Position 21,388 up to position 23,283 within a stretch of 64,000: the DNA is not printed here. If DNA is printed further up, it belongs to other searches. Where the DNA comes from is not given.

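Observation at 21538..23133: Pilus secretin with a C-terminal TonB_C-like domain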

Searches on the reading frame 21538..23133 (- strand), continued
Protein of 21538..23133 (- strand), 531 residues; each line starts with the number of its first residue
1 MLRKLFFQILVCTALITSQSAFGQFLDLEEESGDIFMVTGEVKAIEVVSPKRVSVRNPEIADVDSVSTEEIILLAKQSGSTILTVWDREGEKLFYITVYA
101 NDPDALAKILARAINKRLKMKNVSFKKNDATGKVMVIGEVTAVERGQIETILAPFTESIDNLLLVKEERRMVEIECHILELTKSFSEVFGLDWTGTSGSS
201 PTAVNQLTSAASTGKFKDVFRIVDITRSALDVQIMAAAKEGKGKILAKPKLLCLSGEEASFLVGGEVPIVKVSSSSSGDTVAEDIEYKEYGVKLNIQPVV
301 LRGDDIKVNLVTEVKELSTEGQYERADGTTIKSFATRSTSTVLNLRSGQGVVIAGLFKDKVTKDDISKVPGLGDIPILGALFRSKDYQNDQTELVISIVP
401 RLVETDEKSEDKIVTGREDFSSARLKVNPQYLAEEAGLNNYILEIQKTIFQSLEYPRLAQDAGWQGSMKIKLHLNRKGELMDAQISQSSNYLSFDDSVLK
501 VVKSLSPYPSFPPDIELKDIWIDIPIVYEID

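Call 55: find_homologous_proteins(query=P0200, max_evalue=1e-10)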
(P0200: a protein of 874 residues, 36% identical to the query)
Query P0200 (874 aa): 677 proteins with E <= 1e-10 among 8000 candidates; the best 120 are listed.
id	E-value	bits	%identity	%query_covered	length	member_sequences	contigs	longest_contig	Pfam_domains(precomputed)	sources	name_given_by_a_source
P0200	0.0e+0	1844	100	100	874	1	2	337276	PF03544.20,PF13629.13,PF00263.27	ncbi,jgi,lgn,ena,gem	-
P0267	0.0e+0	1307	74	100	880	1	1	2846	PF03544.20,PF13629.13,PF00263.27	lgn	-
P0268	5.1e-244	830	79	56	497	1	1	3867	PF13629.13,PF00263.27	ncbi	-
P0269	1.1e-167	578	52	51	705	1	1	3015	PF08666.18,PF03544.20,PF13629.13,PF00263.27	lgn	-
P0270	3.7e-167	576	49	56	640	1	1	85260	PF03544.20,PF13629.13,PF00263.27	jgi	-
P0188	7.1e-167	575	55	47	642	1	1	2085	PF03544.20,PF13629.13,PF00263.27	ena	-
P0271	6.0e-165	569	49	52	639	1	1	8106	PF03544.20,PF13629.13,PF00263.27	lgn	-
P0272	6.9e-164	565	47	56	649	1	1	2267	PF03544.20,PF13629.13,PF00263.27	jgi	-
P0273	5.2e-153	529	48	54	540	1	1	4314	PF03544.20,PF13629.13,PF00263.27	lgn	-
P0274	7.7e-153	529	51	46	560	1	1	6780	PF03544.20,PF13629.13,PF00263.27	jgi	-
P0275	3.6e-151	523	51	46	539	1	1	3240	PF03544.20,PF13629.13,PF00263.27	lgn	-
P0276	2.7e-150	520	53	45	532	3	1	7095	PF03544.20,PF13629.13,PF00263.27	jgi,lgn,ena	-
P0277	6.0e-150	519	54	44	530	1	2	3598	PF03544.20,PF13629.13,PF00263.27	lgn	-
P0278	6.8e-150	519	51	48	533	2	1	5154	PF03544.20,PF13629.13,PF00263.27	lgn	-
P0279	4.2e-149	517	48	50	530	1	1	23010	PF03544.20,PF13629.13,PF00263.27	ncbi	-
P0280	4.6e-149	516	54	44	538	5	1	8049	PF03544.20,PF13629.13,PF13103.12,PF00263.27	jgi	jgi:pilus assembly protein CpaC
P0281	4.0e-148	513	56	43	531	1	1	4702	PF03544.20,PF13629.13,PF00263.27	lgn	-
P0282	5.0e-148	513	51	46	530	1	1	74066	PF03544.20,PF13629.13,PF00263.27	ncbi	-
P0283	8.3e-148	512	51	45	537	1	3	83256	PF03544.20,PF13629.13,PF00263.27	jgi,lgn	-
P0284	7.1e-147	509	50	46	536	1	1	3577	PF03544.20,PF13629.13,PF00263.27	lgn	-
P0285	1.1e-146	508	52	45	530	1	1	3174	PF03544.20,PF13629.13,PF00263.27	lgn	-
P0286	1.2e-146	508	50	47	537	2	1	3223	PF03544.20,PF13629.13,PF00263.27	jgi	-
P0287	1.3e-146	508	52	46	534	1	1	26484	PF03544.20,PF13629.13,PF13103.12,PF00263.27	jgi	jgi:pilus assembly protein CpaC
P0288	1.3e-146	508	49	49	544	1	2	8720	PF03544.20,PF13629.13,PF00263.27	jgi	-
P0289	1.7e-146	508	44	49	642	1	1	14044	PF03544.20,PF13629.13,PF13103.12,PF00263.27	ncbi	ncbi:TonB family protein [Candidatus Omnitrophota bacterium]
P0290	4.4e-146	506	48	48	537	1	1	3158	PF03544.20,PF13629.13,PF00263.27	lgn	-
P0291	5.0e-146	506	50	45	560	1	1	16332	PF03544.20,PF13629.13,PF00263.27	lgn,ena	-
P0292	9.4e-146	505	51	47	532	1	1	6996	PF03544.20,PF13629.13,PF00263.27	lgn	-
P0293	1.4e-145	505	52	44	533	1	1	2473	PF03544.20,PF13629.13,PF00263.27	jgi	jgi:pilus assembly protein CpaC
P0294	4.5e-145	503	48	47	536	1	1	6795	PF03544.20,PF13629.13,PF00263.27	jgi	jgi:pilus assembly protein CpaC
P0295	5.3e-145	503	48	48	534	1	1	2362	PF03544.20,PF13629.13,PF00263.27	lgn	-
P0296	6.1e-145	503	47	52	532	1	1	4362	PF03544.20,PF13629.13,PF00263.27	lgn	-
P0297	6.6e-145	503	51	46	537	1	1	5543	PF03544.20,PF13629.13,PF00263.27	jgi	jgi:pilus assembly protein CpaC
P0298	7.1e-145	503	49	49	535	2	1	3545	PF03544.20,PF13629.13,PF00263.27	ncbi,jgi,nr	ncbi:MAG: TonB family protein [Candidatus Omnitrophica bacterium]|nr:TonB family protein [Candidatus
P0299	7.3e-145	502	50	46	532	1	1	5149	PF03544.20,PF13629.13,PF00263.27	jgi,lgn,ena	-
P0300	7.7e-145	502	54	44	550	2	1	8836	PF03544.20,PF13629.13,PF00263.27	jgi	-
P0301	1.5e-144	501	48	51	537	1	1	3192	PF03544.20,PF13629.13,PF00263.27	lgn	-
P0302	1.8e-144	501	49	45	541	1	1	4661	PF03544.20,PF13629.13,PF00263.27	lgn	-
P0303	2.8e-144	501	52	47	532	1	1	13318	PF03544.20,PF13629.13,PF00263.27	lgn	-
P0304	3.8e-144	500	47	55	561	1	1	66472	PF03544.20,PF13629.13,PF00263.27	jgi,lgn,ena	-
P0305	3.9e-144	500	50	47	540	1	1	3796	PF03544.20,PF13629.13,PF00263.27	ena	-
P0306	6.2e-144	499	48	50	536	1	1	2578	PF03544.20,PF13629.13,PF00263.27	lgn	-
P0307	3.4e-143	497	52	44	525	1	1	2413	PF03544.20,PF13629.13,PF00263.27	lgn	-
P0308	4.9e-143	496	50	45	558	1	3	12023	PF03544.20,PF13629.13,PF00263.27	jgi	jgi:pilus assembly protein CpaC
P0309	7.7e-143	496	48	47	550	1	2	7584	PF03544.20,PF13629.13,PF00263.27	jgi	jgi:pilus assembly protein CpaC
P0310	8.4e-143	496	51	44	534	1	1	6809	PF03544.20,PF13629.13,PF00263.27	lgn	-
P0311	1.0e-142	495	53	44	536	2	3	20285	PF03544.20,PF13629.13,PF00263.27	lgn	-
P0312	1.8e-142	495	48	50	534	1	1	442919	PF03544.20,PF13629.13,PF13103.12,PF00263.27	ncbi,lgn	-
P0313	2.7e-142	494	46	49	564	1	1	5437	PF03544.20,PF13629.13,PF00263.27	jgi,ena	-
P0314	3.0e-142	494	47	46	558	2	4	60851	PF03544.20,PF13629.13,PF00263.27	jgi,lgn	-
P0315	3.4e-142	494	45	53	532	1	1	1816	PF03544.20,PF13629.13,PF00263.27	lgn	-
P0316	8.8e-142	492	46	50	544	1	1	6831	PF03544.20,PF13629.13,PF00263.27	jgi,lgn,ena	-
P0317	1.0e-141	492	48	47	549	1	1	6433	PF03544.20,PF13629.13,PF00263.27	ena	-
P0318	1.4e-141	492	48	49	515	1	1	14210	PF03544.20,PF13629.13,PF00263.27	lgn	-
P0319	1.5e-141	491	49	47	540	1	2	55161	PF03544.20,PF13629.13,PF00263.27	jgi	jgi:pilus assembly protein CpaC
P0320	1.6e-141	491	50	45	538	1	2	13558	PF03544.20,PF13629.13,PF00263.27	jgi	jgi:pilus assembly protein CpaC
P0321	2.5e-141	491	46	51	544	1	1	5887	PF03544.20,PF13629.13,PF00263.27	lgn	-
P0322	2.5e-141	491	49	46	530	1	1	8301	PF03544.20,PF13629.13,PF13103.12,PF00263.27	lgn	-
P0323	3.4e-141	490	49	46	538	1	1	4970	PF03544.20,PF13629.13,PF00263.27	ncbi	-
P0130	5.8e-141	490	50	45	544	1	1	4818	PF03544.20,PF13629.13,PF00263.27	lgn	-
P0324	6.4e-141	489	47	50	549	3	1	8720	PF03544.20,PF13629.13,PF00263.27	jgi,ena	-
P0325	1.3e-140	488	50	46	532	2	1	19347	PF03544.20,PF13629.13,PF00263.27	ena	-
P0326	1.5e-140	488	50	44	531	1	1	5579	PF03544.20,PF13629.13,PF00263.27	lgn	-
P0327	1.8e-140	488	46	49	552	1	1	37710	PF03544.20,PF13629.13,PF00263.27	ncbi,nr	ncbi:MAG: TonB family protein [Candidatus Omnitrophica bacterium]|nr:TonB family protein [Candidatus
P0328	3.5e-140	487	46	51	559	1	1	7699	PF03544.20,PF13629.13,PF13103.12,PF00263.27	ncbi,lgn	-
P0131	4.1e-140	487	45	51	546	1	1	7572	PF03544.20,PF13629.13,PF13103.12,PF00263.27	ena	-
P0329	5.3e-140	486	48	46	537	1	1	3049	PF03544.20,PF13629.13,PF00263.27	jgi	jgi:pilus assembly protein CpaC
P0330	6.8e-140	486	46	52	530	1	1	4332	PF03544.20,PF13629.13,PF00263.27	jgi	jgi:pilus assembly protein CpaC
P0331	7.1e-140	486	49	46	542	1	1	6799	PF03544.20,PF13629.13,PF13103.12,PF00263.27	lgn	-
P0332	1.0e-139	485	48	46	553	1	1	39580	PF03544.20,PF13629.13,PF00263.27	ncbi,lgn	-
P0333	1.0e-139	485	52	46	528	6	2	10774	PF03544.20,PF13629.13,PF13103.12,PF00263.27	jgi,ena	-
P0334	1.9e-139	485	48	49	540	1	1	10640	PF03544.20,PF13629.13,PF00263.27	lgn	-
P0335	2.2e-139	484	48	49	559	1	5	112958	PF03544.20,PF13629.13,PF13103.12,PF00263.27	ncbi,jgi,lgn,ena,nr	ncbi:TonB family protein [bacterium]|nr:MAG: TonB family protein [bacterium]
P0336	3.5e-139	484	48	46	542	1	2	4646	PF03544.20,PF13629.13,PF13103.12,PF00263.27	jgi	jgi:TonB family protein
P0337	4.2e-139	483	48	48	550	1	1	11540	PF03544.20,PF13629.13,PF13103.12,PF00263.27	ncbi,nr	ncbi:MAG: TonB family protein [Candidatus Omnitrophota bacterium]|nr:TonB family protein [Candidatus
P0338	8.8e-139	482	51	43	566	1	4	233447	PF03544.20,PF13629.13,PF00263.27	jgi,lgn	-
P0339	1.8e-138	481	47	48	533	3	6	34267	PF03544.20,PF13629.13,PF00263.27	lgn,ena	-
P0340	1.8e-138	481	48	46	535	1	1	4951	PF03544.20,PF13629.13,PF13103.12,PF00263.27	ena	-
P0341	2.2e-138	481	48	48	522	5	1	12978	PF03544.20,PF13629.13,PF13103.12,PF00263.27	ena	-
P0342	3.2e-138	481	47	52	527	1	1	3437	PF03544.20,PF13629.13,PF13103.12,PF00263.27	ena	-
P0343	3.5e-138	480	47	47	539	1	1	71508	PF03544.20,PF13629.13,PF00263.27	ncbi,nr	ncbi:MAG: TonB family protein [Candidatus Omnitrophica bacterium]|nr:TonB family protein [Candidatus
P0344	4.2e-138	480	45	51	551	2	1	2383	PF03544.20,PF13629.13,PF00263.27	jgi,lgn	-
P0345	4.9e-138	480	45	55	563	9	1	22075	PF03544.20,PF13629.13,PF13103.12,PF00263.27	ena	-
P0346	7.8e-138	479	45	52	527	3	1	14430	PF03544.20,PF13629.13,PF00263.27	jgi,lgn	jgi:pilus assembly protein CpaC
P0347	8.2e-138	479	48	47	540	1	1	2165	PF03544.20,PF13629.13,PF00263.27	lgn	-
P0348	8.3e-138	479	52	44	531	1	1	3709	PF03544.20,PF13629.13,PF00263.27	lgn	-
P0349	1.2e-137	479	47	47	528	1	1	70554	PF03544.20,PF13629.13,PF00263.27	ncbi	-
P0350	2.3e-137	478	46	49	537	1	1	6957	PF03544.20,PF13629.13,PF00263.27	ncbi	-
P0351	4.3e-137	477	45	51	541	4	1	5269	PF03544.20,PF13629.13,PF13103.12,PF00263.27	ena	-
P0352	4.4e-137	477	49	46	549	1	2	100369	PF03544.20,PF13629.13,PF00263.27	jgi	-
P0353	4.7e-137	477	48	46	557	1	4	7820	PF03544.20,PF13629.13,PF00263.27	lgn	-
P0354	5.1e-137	477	50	46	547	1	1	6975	PF03544.20,PF13629.13,PF00263.27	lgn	-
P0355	9.1e-137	476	48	47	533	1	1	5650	PF03544.20,PF13629.13,PF00263.27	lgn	-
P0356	9.3e-137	476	46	52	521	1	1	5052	PF03544.20,PF13629.13,PF00263.27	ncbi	-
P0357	1.1e-136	475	47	48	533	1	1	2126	PF03544.20,PF13629.13,PF00263.27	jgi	jgi:pilus assembly protein CpaC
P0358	1.2e-136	475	48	46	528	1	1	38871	PF03544.20,PF13629.13,PF00263.27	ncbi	-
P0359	1.2e-136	475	47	46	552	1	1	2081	PF03544.20,PF13629.13,PF00263.27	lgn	-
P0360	1.3e-136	475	51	46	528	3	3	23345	PF03544.20,PF13629.13,PF13103.12,PF00263.27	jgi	jgi:pilus assembly protein CpaC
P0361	1.3e-136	475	52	43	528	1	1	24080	PF03544.20,PF13629.13,PF00263.27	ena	-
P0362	1.4e-136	475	48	46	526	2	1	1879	PF03544.20,PF13629.13,PF00263.27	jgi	-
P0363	1.4e-136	475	45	50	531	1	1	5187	PF03544.20,PF13629.13,PF00263.27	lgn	-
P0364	1.6e-136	475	52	44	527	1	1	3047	PF03544.20,PF13629.13,PF00263.27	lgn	-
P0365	2.4e-136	474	47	48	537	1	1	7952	PF03544.20,PF13629.13,PF00263.27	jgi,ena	-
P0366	2.5e-136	474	48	47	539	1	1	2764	PF03544.20,PF13629.13,PF00263.27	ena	-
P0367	2.8e-136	474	48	47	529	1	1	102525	PF03544.20,PF13629.13,PF00263.27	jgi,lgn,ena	-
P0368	5.0e-136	473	50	47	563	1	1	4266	PF03544.20,PF13629.13,PF00263.27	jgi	jgi:pilus assembly protein CpaC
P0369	9.9e-136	472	51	47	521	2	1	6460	PF03544.20,PF13629.13,PF13103.12,PF00263.27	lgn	-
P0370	1.0e-135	472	49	45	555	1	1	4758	PF03544.20,PF13629.13,PF00263.27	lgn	-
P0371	1.1e-135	472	50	45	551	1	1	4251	PF03544.20,PF13629.13,PF00263.27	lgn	-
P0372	1.1e-135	472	47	49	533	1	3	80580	PF03544.20,PF13629.13,PF13103.12,PF00263.27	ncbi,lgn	-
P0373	1.3e-135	472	48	50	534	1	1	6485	PF03544.20,PF13629.13,PF13103.12,PF00263.27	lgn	-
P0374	1.7e-135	472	51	44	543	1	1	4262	PF03544.20,PF13629.13,PF00263.27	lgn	-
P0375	1.8e-135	471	49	45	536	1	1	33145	PF03544.20,PF13629.13,PF00263.27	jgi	jgi:pilus assembly protein CpaC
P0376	2.1e-135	471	52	46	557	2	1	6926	PF03544.20,PF13629.13,PF13103.12,PF00263.27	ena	-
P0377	2.8e-135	471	48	45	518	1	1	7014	PF03544.20,PF13629.13,PF13103.12,PF00263.27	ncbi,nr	ncbi:MAG: TonB family protein, partial [Candidatus Omnitrophica bacterium]|nr:TonB family protein [C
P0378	3.4e-135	471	47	48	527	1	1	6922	PF03544.20,PF13629.13,PF13103.12,PF00263.27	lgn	-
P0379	3.7e-135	470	49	47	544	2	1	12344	PF03544.20,PF13629.13,PF00263.27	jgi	jgi:pilus assembly protein CpaC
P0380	5.2e-135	470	48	46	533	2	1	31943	PF03544.20,PF13629.13,PF00263.27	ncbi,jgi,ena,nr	ncbi:MAG: TonB family protein [Candidatus Omnitrophica bacterium]|jgi:pilus assembly protein CpaC|nr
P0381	6.1e-135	470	46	48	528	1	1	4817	PF03544.20,PF13629.13,PF00263.27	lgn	-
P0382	6.1e-135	470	46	46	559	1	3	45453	PF03544.20,PF13629.13,PF13103.12,PF00263.27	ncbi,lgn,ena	-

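Call 63: fold_search(model_id=the predicted structure, library=pdb)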
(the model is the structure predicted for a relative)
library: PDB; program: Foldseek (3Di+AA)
matches with E <= 10: 1003; with E <= 0.001: 43
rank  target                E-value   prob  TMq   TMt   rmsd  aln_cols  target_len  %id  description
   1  9wfd_A                1.1e-20  1.00  0.21  0.26  33.0       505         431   19  Cryo-EM structure of the Type II secretion system protein from Acidithiobacillus caldus (released 2025-11-19)
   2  8jvb_A                5.3e-14  1.00  0.21  0.29  35.8       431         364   18  Cryo-EM structure of the Type II secretion system protein from Acidithiobacillus caldus (released 2024-07-03)
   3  5zdh_A                1.7e-10  1.00  0.19  0.21  27.7       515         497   12  CryoEM structure of ETEC Pilotin-Secretin AspS-GspD complex (released 2018-04-18)
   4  6i1x_A                2.3e-10  1.00  0.19  0.20  24.5       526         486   14  Aeromonas hydrophila ExeD (released 2019-04-10)
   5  9k8v_A                2.6e-10  1.00  0.20  0.27  27.2       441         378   16  Cryo-EM structure of the Type II secretion system protein from Vibrio cholerae (released 2025-10-29)
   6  6hcg_A                6.9e-10  1.00  0.19  0.17  28.2       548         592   15  Klebsiella pneumoniae type II secretion system outer membrane complex. PulD, PulS and PulC HR domain. (released 2019-11-27)
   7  6q14_A                7.7e-10  1.00  0.20  0.22  29.8       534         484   12  Structure of the Salmonella SPI-1 injectisome NC-base (released 2019-10-23)
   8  6pee_A                1.0e-09  1.00  0.20  0.30  25.4       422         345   13  InvG secretin domain beta-barrel from Salmonella SPI-1 injectisome NC-base (released 2019-10-23)
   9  6q14_B                1.0e-09  1.00  0.20  0.22  25.4       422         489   13  Structure of the Salmonella SPI-1 injectisome NC-base (released 2019-10-23)
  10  5w68_A                1.1e-09  1.00  0.20  0.28  26.2       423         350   14  Type II secretin from Enteropathogenic Escherichia coli - GspD (released 2017-11-15)
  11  6i1y_A                1.5e-09  1.00  0.18  0.19  27.1       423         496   16  Vibrio vulnificus EpsD (released 2019-04-10)
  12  5wq7_A                2.1e-09  1.00  0.19  0.21  31.7       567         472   15  CryoEM structure of type II secretion system secretin GspD in E.coli K12 (released 2016-12-28)
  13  8odn_A                2.6e-09  1.00  0.17  0.34  25.4       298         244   21  RcpA-TadD with C13 symmetry from the Pseudomonas aeruginosa Tight Adherence Secretion System (released 2023-09-27)
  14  5wq8_A                3.2e-09  1.00  0.19  0.20  28.9       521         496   14  CryoEM structure of type II secretion system secretin GspD in Vibrio cholerae (released 2016-12-28)
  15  5wln_A                4.2e-09  1.00  0.18  0.23  25.9       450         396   17  Cryo-EM structure of the T2SS secretin XcpQ from Pseudomonas aeruginosa (released 2017-10-25)
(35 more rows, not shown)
